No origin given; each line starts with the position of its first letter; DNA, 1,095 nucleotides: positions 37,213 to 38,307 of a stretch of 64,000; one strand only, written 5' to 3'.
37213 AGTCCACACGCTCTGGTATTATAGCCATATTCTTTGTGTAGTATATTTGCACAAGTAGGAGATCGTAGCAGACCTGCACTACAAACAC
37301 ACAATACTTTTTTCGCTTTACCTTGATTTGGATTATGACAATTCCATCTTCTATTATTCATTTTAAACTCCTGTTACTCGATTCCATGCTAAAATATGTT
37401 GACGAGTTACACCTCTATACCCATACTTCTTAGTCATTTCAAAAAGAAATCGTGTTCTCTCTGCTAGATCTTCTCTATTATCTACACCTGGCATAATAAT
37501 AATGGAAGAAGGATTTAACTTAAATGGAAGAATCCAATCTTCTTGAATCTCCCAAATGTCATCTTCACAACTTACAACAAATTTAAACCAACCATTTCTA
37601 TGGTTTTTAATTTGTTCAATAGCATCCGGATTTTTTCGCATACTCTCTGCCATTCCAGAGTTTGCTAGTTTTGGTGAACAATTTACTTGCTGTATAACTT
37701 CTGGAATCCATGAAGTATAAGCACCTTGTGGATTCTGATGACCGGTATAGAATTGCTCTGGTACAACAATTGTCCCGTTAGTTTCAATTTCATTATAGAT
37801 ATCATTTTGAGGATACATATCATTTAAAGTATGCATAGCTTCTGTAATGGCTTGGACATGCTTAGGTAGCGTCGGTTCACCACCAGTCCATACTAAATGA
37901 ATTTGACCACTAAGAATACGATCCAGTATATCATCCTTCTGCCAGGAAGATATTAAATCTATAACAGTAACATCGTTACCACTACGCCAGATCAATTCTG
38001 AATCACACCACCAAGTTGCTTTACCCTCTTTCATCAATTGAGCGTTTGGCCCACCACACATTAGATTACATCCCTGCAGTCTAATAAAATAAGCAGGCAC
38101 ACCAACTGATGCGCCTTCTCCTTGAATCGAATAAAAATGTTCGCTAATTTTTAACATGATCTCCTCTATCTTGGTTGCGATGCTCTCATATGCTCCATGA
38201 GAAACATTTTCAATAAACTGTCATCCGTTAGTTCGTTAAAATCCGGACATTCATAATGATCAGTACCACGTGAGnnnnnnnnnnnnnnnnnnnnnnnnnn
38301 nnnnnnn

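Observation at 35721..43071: Dispersed 7-deazaguanine (FolE/QueD/QueE) pathway without QueC or DpdA in the window, embedded with phosphatases, an FNR-like reductase, Tdk and a class II RNR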

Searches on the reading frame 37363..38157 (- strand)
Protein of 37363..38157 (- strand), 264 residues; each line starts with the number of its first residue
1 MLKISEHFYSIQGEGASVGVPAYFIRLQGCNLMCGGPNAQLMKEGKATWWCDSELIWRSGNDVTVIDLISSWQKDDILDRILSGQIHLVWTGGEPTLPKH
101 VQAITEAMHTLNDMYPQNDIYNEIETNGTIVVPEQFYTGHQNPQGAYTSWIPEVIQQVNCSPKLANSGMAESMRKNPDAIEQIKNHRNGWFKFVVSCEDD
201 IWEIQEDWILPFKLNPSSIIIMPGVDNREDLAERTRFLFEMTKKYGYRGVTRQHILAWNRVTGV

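Call 5: search_protein_families(library=pfam, proteins=[window:37363-38157:-], max_evalue=0.01)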
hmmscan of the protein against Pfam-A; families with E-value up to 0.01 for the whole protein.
window:37363-38157:- (264 aa): 1 family
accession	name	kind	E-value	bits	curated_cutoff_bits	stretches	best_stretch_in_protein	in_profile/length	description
PF04055.27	Radical_SAM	-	0.0015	19.1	29.5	1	85-134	46-92/166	Radical SAM superfamily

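Call 10: search_protein_families(library=ncbifam, proteins=[window:37363-38157:-], max_evalue=0.01)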
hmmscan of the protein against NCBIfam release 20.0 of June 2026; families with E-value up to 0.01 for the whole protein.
window:37363-38157:- (264 aa): 7 families
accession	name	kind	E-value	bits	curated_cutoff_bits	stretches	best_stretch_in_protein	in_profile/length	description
TIGR03963.1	rSAM_QueE_Clost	equivalog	2.4e-17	63.4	260.1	1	3-225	2-180/219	putative 7-carboxy-7-deazaguanine synthase QueE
TIGR04508.1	queE_Cx14CxxC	equivalog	3.2e-13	50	240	1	4-134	3-123/208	7-carboxy-7-deazaguanine synthase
TIGR04349.1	rSAM_QueE_gams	hypoth_equivalog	3.3e-11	43.3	300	1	2-105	1-82/210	7-carboxy-7-deazaguanine synthase QueE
TIGR04322.1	rSAM_QueE_Ecoli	equivalog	1.4e-10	41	200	1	8-132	1-117/215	7-carboxy-7-deazaguanine synthase QueE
TIGR03365.1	Bsubt_queE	equivalog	2.9e-10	40.1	206.1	1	3-201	4-165/238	7-carboxy-7-deazaguanine synthase QueE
TIGR03942.1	sulfatase_rSAM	equivalog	0.0049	16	349.45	1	84-131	53-99/363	anaerobic sulfatase maturase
NF041298.1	rSAM_mat_DynA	equivalog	0.0056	15.7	450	1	85-134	52-100/356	dynobactin maturation radical SAM/SPASM protein DynA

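Call 11: search_protein_families(library=phrogs, proteins=[window:37363-38157:-], max_evalue=0.001)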
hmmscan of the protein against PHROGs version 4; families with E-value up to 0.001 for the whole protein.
window:37363-38157:- (264 aa): 1 family
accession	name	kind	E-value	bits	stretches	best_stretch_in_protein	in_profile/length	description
phrog_2076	-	moron, auxiliary metabolic gene and host takeover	1.1e-44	153.8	1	2-263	13-246/247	QueE-like radical SAM domain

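Call 12: search_dna_similar(query=window:37363-38157:-, collection=phages, mode=protein, max_rows=30)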
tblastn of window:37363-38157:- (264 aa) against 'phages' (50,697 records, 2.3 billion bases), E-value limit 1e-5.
Records with a match: 240; places in all: 240; records where one place covers at least 80% of the query: 182.
Best place of each record, by identity: <60% 240.
By first word of the organism name: Vibrio 58; Mycobacterium 56; Pseudomonas 16; Campylobacter 15; Rhizobium 13; Cellulophaga 12; Bacteriophage 7; Haloarcula 6; Xanthomonas 6; Arthrobacter 4; and 26 more.
By host as written in the record: - 35; Mycobacterium smegmatis mc2 155 31; Mycobacterium smegmatis mc#155 15; Vibrio parahaemolyticus 8; Pseudomonas aeruginosa 6; Haloarcula californiae 5; Vibrio sp. 5; Campylobacter jejuni 5; and 77 more.
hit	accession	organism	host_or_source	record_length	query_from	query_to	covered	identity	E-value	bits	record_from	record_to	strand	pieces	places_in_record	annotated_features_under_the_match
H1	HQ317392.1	Cellulophaga phage phiSM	Cellulophaga sp. MM#3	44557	1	264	100%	35.6%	2e-37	145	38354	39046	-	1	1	radical SAM domain-containing protein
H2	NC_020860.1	Cellulophaga phage phiSM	Cellulophaga sp. MM#3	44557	1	264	100%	35.6%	2e-37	145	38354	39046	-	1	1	QueE-like radical SAM domain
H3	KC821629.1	Cellulophaga phage phi38:2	Cellulophaga baltica NN016038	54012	1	264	100%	35.6%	2e-37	145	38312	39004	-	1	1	queuosine biosynthesis QueE radical SAM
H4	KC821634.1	Cellulophaga phage phi47:1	Cellulophaga baltica NN014847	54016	1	264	100%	35.6%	2e-37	145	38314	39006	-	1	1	queuosine biosynthesis QueE radical SAM | hypothetical protein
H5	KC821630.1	Cellulophaga phage phi3:1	Cellulophaga baltica MM#3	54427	1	264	100%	35.6%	2e-37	145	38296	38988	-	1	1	queuosine biosynthesis QueE radical SAM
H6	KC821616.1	Cellulophaga phage phiSM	Cellulophaga baltica MM#3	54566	1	264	100%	35.6%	2e-37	145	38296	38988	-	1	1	queuosine biosynthesis QueE radical SAM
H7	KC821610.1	Cellulophaga phage phi3ST:2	Cellulophaga baltica '#3 r phiST'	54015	1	264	100%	35.6%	2e-37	145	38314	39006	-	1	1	queuosine biosynthesis QueE radical SAM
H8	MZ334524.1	Haloarcula virus HCTV-16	Haloarcula californiae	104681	2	264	100%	35.4%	3e-38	147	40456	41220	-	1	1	7-carboxy-7-deazaguanine synthase QueE | HNH endonuclease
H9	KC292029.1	Haloarcula californiae tailed virus 1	Haloarcula californiae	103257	2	264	100%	35.4%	4e-38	147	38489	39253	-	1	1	69: QueE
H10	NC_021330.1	Haloarcula californiae tailed virus 1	Haloarcula californiae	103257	2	264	100%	35.4%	4e-38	147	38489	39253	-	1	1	69: QueE-like radical SAM domain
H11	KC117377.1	Haloarcula vallismortis tailed virus 1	Haloarcula vallismortis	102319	2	264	100%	33.9%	1e-36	142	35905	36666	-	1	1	73: radical SAM family-like protein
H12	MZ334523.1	Haloarcula virus HVTV-2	Haloarcula vallismortis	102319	2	264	100%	33.9%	1e-36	142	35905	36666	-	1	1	7-carboxy-7-deazaguanine synthase QueE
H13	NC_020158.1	Haloarcula vallismortis tailed virus 1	Haloarcula vallismortis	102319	2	264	100%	33.9%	1e-36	142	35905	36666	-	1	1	73: QueE-like radical SAM domain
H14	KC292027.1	Halovirus HCTV-5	Haloarcula californiae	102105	2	264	100%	33.1%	8e-34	134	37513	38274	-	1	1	72: QueE | 71: hypothetical protein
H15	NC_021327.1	Halovirus HCTV-5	Haloarcula californiae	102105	2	264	100%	33.1%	8e-34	134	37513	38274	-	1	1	72: QueE-like radical SAM domain | 71: hypothetical protein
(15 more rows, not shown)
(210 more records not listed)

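Call 14: find_encoding_contigs(protein=window:37363-38157:-, flank=10000, max_places=6)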
Protein window:37363-38157:- (264 aa): 10 contigs read that carry it; 5 places shown.
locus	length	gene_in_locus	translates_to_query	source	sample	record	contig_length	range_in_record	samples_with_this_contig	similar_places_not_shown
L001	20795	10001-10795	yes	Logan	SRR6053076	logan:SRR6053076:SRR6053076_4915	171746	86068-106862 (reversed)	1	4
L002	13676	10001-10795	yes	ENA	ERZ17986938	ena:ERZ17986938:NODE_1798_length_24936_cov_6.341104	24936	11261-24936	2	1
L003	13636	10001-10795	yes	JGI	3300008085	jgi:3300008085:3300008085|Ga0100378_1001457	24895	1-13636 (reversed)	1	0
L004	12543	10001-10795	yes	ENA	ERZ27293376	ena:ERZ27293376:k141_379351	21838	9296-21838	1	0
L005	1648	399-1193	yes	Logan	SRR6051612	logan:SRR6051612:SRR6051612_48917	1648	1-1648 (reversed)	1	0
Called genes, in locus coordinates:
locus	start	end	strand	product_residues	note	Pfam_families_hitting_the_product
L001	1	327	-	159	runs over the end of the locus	-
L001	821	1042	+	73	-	-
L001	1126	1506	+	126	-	-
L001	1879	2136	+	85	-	-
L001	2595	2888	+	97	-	-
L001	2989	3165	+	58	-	-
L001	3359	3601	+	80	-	-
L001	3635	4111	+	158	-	-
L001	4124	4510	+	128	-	-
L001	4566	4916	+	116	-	-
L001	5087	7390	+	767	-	PF21995:RNR-II_ins_dom (weak)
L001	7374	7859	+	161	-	PF07087:DUF1353 (faint)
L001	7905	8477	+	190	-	PF01242:PTPS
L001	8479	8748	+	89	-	-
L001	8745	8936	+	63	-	-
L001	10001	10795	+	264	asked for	-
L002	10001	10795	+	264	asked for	-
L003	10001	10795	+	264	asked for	-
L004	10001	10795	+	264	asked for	-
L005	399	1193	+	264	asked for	-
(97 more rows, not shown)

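Call 40: find_related_loci(query=window:37363-38157:-, collection=viral_contigs, flank=10000)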
Query window:37363-38157:- (264 aa) in viral_contigs; peptide patterns used: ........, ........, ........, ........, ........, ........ (x = any residue, [..] = any of these).
28 stretches matched a pattern; 27 encode a relative of the query (tblastn E <= 1e-3); 27 distinct loci.
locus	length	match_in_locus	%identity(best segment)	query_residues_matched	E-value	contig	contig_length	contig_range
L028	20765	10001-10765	63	1-264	3e-110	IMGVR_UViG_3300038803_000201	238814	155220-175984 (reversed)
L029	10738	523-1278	52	2-264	1e-90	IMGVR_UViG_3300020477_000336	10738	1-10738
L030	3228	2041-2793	52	2-264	2e-91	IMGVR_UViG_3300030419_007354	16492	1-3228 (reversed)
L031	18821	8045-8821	48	2-264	2e-89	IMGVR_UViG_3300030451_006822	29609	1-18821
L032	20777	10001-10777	48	2-264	8e-89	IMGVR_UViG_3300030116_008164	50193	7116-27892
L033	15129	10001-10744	50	2-264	2e-88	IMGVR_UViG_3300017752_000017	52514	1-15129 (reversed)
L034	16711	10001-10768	52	2-264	2e-88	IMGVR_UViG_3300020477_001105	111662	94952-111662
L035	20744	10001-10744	52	2-264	4e-87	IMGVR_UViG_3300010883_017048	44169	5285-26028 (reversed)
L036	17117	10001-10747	50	2-264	4e-86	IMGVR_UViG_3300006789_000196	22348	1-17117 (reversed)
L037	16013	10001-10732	50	2-264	2e-84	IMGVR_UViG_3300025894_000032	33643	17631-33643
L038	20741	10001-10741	49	2-264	2e-84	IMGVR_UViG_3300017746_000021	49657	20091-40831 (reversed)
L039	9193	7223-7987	50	2-264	4e-84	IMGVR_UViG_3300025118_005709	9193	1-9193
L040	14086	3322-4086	50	2-264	5e-84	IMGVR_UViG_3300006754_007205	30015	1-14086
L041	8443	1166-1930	48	2-264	2e-83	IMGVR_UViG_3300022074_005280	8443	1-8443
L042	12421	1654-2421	49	2-264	1e-83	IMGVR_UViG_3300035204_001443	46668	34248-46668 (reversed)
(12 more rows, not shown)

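Call 41: get_annotated_region(hit=H6, flank=9000)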
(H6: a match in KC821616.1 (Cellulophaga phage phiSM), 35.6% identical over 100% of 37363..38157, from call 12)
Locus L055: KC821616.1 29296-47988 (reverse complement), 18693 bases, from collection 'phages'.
description: Cellulophaga phage phiSM, complete genome.
organism: Cellulophaga phage phiSM (NCBI taxid 756280)
taxonomy: Viruses; Duplodnaviria; Heunggongvirae; Uroviricota; Caudoviricetes
host: Cellulophaga baltica MM#3; source: seawater; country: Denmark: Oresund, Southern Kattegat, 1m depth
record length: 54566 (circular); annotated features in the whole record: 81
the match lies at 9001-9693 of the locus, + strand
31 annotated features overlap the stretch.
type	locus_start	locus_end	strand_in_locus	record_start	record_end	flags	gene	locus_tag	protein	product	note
CDS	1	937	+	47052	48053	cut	-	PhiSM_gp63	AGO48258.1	hypothetical protein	-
CDS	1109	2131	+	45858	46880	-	-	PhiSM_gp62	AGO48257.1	hypothetical protein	-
CDS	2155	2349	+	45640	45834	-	-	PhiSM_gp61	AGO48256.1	hypothetical protein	-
CDS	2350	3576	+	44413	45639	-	-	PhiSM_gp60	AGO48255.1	VirE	annotation based on sequence similarity to NCBI YP_004275857, CDD cl14928, and Pfam PF05272.6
CDS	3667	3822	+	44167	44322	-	-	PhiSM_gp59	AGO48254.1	hypothetical protein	-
CDS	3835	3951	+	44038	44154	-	-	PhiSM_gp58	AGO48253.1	hypothetical protein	-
CDS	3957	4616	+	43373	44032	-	-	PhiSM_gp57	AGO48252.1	GTP cyclohydrolase I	annotation based on sequence similarity to NCBI NP_899369, CDD PRK09347, and Pfam PF01227.17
CDS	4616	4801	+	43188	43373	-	-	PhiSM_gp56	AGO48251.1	hypothetical protein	-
CDS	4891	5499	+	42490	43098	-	-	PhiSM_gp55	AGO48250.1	hypothetical protein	-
CDS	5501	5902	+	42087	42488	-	-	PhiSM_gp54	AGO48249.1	Que F, NADPH-dependent 7-cyano-7-deazaguanine reductase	annotation based on sequence similarity to NCBI ZP_07202945 and CDD cl00263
CDS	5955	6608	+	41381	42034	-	-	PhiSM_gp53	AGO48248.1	hypothetical protein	-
CDS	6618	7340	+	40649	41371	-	-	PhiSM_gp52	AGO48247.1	putative queuosine tRNA-ribosyltransferase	annotation based on sequence similarity to NCBI YP_004306895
CDS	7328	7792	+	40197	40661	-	-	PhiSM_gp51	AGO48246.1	ParB-like nuclease domain containing protein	annotation based on sequence similarity to NCBI ZP_02949180, CDD pfam02195, and Pfam PF02195.13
CDS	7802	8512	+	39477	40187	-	-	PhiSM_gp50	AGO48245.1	queuosine biosynthesis QueC ATPase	annotation based on sequence similarity to NCBI NP_907788, CDD cd01995, and Pfam PF06508.8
CDS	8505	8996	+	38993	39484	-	-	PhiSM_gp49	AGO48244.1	queuosine biosynthesis QueD, PTPS-I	annotation based on sequence similarity to NCBI YP_003592971, CDD pfam01242, and Pfam PF01242.14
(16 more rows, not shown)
